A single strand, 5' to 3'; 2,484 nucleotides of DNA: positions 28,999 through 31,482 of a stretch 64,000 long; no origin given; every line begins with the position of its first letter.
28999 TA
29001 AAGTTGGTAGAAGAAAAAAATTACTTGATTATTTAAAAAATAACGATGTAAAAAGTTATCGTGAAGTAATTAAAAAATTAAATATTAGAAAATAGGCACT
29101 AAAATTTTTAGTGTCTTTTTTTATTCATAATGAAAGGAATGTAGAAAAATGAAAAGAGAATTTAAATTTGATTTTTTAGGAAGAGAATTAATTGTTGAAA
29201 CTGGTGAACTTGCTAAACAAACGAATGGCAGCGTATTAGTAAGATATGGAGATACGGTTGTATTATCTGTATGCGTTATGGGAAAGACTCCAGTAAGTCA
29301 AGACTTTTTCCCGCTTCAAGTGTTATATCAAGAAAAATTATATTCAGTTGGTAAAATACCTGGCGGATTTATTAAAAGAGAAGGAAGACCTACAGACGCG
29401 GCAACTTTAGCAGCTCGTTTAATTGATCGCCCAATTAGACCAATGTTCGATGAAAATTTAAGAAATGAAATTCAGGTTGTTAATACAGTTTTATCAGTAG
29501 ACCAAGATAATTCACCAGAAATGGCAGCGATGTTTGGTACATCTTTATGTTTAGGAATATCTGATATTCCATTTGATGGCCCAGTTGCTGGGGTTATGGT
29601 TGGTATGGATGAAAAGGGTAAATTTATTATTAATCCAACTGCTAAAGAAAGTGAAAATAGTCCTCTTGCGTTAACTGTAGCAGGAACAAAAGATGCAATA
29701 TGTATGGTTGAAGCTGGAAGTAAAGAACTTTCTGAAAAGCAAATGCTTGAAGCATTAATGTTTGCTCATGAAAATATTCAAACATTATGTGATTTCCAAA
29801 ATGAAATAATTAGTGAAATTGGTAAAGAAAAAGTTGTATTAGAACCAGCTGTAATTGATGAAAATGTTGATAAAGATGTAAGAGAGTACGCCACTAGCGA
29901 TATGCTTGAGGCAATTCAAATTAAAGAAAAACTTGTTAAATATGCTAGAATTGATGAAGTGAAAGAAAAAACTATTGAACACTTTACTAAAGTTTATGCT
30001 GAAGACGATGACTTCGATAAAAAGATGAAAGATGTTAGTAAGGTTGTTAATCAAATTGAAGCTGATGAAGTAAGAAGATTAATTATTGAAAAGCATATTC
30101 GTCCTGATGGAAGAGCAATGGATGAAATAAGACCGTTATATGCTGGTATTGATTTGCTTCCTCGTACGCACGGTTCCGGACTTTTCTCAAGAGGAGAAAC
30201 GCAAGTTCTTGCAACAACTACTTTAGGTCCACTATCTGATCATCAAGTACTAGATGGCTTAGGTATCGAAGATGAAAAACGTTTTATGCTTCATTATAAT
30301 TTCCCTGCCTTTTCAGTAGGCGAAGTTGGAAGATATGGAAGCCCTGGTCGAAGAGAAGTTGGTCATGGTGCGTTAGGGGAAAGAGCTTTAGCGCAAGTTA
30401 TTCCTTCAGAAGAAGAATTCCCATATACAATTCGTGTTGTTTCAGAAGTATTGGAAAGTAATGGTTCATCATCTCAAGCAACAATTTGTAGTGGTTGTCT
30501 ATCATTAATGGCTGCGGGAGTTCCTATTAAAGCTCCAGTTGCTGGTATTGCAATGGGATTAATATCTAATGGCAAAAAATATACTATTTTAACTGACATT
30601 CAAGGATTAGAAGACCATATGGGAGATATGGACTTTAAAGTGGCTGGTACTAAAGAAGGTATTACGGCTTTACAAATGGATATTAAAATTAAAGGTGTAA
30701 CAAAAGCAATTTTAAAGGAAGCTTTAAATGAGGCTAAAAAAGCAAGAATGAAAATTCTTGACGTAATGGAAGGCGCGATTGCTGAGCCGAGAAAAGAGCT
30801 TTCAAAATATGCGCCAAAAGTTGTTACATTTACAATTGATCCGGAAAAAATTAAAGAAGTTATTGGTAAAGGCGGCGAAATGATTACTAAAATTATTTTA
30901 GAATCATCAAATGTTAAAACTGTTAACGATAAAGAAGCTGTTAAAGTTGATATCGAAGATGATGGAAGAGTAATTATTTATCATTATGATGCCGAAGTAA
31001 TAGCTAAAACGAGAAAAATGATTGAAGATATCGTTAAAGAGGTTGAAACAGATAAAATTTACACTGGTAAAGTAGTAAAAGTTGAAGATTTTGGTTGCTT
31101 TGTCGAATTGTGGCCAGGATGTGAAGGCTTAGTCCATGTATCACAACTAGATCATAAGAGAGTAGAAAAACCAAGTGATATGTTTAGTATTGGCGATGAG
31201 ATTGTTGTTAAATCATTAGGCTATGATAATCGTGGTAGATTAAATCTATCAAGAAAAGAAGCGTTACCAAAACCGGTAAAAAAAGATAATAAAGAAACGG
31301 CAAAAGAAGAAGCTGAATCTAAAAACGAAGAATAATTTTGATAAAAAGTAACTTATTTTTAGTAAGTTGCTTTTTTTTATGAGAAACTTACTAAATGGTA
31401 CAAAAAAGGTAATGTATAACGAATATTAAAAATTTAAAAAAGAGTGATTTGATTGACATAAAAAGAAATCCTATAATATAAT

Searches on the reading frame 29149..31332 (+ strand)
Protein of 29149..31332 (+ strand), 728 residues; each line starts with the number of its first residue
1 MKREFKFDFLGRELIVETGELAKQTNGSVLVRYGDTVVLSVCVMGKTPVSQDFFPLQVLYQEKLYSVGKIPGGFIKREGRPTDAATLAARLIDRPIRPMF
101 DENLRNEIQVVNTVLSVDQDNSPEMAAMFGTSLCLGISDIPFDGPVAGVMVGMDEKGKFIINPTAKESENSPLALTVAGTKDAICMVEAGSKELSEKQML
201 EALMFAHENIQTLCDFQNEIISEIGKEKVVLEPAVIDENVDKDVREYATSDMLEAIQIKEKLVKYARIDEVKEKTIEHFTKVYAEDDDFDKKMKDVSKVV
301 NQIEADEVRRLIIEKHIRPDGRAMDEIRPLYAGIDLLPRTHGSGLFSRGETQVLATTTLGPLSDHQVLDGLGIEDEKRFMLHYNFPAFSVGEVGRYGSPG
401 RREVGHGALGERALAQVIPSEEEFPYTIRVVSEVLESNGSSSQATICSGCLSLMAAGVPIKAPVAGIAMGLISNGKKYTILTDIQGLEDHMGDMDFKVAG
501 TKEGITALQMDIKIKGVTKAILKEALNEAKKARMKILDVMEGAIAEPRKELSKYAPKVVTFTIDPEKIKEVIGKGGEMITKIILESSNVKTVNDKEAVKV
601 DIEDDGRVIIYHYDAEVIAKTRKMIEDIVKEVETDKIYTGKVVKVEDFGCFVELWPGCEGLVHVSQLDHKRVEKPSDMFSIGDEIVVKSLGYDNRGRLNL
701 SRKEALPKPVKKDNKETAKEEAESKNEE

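Call 30: find_related_loci(query=window:29149-31332:+, collection=genome_contigs, flank=3000)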
Query window:29149-31332:+ (728 aa) in genome_contigs; peptide patterns used: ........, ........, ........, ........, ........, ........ (x = any residue, [..] = any of these).
599 stretches matched a pattern (row limit reached: there are more); 564 encode a relative of the query (tblastn E <= 1e-3); the best 80 are kept; 80 distinct loci.
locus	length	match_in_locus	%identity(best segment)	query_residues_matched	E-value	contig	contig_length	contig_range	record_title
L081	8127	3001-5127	89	1-709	0e+0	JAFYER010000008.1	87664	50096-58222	MAG: Bacilli bacterium isolate RGIG7022 Sheep_Rumen.Co__c2896432, whole genome shotgun sequence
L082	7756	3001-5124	88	1-708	0e+0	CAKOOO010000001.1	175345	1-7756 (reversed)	MAG: uncultured Bacilli bacterium isolate REFINED_METABAT215_TOP10_CONTIGS_1500_ASSEMBLY_K77_MERGED__Hadza_MoBio_hadza-E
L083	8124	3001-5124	88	1-708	0e+0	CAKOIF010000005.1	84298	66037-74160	MAG: uncultured Bacilli bacterium isolate REFINED_METABAT215_TOP10_CONTIGS_1500_ASSEMBLY_K77_MERGED__Hadza_MoBio_C-REDO_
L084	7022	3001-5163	86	7-728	0e+0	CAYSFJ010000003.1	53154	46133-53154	MAG TPA_asm: uncultured Mycoplasma sp. isolate binchicken_co354_426 genome assembly, contig: NODE_426_length_53154_cov_9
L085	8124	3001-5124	88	1-708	0e+0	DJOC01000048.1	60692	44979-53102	MAG TPA_asm: Bacillales bacterium UBA6448 UBA6448_contig_1458, whole genome shotgun sequence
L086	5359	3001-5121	85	1-707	0e+0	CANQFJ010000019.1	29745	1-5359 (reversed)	MAG: uncultured Bacilli bacterium isolate Lapin-007__bin8 genome assembly, contig: Lapin-007__NODE_482_length_29745_cov_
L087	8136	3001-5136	84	1-712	0e+0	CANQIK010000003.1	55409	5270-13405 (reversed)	MAG: uncultured Bacilli bacterium isolate Lapin-028__bin3 genome assembly, contig: Lapin-028__NODE_538_length_55409_cov_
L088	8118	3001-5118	85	1-706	0e+0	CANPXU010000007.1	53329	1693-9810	MAG: uncultured Bacilli bacterium isolate Lapin-004__bin3 genome assembly, contig: Lapin-004__NODE_674_length_53329_cov_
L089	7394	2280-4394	83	1-706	0e+0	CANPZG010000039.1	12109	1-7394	MAG: uncultured Bacilli bacterium isolate Lapin-005__bin107 genome assembly, contig: Lapin-005__NODE_7224_length_12109_c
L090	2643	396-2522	83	1-708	0e+0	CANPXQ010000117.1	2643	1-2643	MAG: uncultured Bacilli bacterium isolate Lapin-005__bin3 genome assembly, contig: Lapin-005__NODE_61564_length_2643_cov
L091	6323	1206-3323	82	1-707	0e+0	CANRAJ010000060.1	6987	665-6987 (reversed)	MAG: uncultured Bacilli bacterium isolate Lapin-026__bin16 genome assembly, contig: Lapin-026__NODE_14072_length_6987_co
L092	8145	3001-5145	81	1-714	0e+0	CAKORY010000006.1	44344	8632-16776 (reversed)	MAG: uncultured Bacilli bacterium isolate REFINED_METABAT215_TOP10_CONTIGS_1500_ASSEMBLY_K77_MERGED__Hadza_MoBio_hadza-E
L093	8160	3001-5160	81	1-719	0e+0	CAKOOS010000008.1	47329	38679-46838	MAG: uncultured Bacilli bacterium isolate REFINED_METABAT215_TOP10_CONTIGS_1500_ASSEMBLY_K77_MERGED__Hadza_MoBio_hadza-A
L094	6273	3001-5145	81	1-714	0e+0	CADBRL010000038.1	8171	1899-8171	MAG: uncultured Erysipelotrichaceae bacterium isolate RUG14232 genome assembly, contig: RUG14232_asm_38, whole genome sh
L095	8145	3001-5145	81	1-714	0e+0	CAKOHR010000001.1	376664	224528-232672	MAG: uncultured Bacilli bacterium isolate REFINED_METABAT215_TOP10_CONTIGS_1500_ASSEMBLY_K77_MERGED__Hadza_PheChl_Fiber-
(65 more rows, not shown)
